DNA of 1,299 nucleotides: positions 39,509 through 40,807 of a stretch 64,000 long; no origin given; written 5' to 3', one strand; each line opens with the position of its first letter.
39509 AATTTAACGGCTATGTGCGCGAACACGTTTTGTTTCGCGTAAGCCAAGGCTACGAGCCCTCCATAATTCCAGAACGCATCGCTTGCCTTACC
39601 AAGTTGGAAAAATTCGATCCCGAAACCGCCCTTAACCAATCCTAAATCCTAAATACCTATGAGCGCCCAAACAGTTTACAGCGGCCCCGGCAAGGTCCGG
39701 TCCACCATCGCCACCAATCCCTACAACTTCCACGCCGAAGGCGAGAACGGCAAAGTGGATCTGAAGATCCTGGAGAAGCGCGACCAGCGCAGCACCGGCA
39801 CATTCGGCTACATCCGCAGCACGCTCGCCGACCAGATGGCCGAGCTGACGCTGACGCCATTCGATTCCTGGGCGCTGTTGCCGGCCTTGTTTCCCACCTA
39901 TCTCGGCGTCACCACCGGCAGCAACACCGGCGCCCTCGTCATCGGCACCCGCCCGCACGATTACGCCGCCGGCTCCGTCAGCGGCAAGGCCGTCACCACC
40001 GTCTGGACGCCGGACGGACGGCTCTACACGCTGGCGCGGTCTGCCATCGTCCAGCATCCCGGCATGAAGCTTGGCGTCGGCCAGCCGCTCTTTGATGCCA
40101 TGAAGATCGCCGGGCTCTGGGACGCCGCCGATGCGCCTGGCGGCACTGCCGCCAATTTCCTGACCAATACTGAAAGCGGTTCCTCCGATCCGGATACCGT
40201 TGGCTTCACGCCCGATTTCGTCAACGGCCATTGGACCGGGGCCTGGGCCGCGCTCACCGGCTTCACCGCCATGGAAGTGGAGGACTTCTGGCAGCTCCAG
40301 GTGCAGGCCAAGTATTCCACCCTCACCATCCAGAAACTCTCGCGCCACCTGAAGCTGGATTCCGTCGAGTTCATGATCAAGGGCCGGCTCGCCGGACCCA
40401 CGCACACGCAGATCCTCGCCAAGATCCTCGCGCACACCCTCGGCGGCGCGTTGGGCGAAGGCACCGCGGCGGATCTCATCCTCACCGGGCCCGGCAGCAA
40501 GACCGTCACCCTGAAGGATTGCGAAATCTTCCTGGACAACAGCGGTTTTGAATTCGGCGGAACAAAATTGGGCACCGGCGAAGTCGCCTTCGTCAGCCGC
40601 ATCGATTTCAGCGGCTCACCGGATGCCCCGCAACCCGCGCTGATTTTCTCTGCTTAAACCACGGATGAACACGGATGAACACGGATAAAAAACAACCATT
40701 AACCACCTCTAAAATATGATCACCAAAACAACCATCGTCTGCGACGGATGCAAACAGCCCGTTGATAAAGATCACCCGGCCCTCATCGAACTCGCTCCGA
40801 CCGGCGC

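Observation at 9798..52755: Complete Mu-like transposable prophage with mappable ends, end-site repeats and target-site duplication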

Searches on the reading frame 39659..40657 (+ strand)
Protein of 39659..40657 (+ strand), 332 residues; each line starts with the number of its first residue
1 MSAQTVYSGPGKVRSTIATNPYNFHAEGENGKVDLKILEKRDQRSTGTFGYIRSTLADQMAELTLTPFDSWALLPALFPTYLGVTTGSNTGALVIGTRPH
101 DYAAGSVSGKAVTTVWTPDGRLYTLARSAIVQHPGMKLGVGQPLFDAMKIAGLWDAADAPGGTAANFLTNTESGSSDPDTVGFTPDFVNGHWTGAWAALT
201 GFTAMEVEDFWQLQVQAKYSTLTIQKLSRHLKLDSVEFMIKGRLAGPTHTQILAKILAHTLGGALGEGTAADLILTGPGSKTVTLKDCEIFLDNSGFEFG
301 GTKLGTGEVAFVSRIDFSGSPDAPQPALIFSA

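Call 21: search_protein_families(library=phrogs, proteins=[window:39659-40657:+], max_evalue=0.01)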
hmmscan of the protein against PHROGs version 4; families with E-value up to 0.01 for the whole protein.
window:39659-40657:+ (332 aa): 0 families

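Call 60: search_protein_families(library=pfam, proteins=[window:39659-40657:+], max_evalue=0.1)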
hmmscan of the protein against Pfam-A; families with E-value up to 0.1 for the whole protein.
window:39659-40657:+ (332 aa): 0 families

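Call 104: predict_structure(protein=window:39659-40657:+)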
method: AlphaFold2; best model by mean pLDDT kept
length: 332 residues; sequences in the alignment: 1
mean_pLDDT: 32.2   pTM: 0.20
mean pLDDT of the five models: 32.2, 28.2, 27.3, 26.7, 25.5
residues with pLDDT >= 90: 0; 70-90: 0; 50-70: 1; < 50: 331
segments of 3 or more residues with pLDDT < 50: 1-25, 27-332
pLDDT, mean of each block of 10 residues (from residue 1): 35 41 46 42 30 25 26 30 28 29 26 32 30 26 35 35 31 33 33 35 38 29 24 29 37 44 33 32 28 27 31 33 33 24
secondary structure, 60 per line:
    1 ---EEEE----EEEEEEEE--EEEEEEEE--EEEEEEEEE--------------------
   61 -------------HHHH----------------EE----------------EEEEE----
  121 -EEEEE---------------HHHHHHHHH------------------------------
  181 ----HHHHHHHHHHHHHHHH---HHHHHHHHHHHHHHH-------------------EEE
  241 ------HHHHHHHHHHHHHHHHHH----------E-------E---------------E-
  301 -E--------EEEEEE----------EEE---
elements in order: E4-7 E12-19 E22-29 E32-40 H74-77 E112-116 E122-126 H142-150 H185-200 H204-218 E238-240 H247-264 E311-316 E327-329
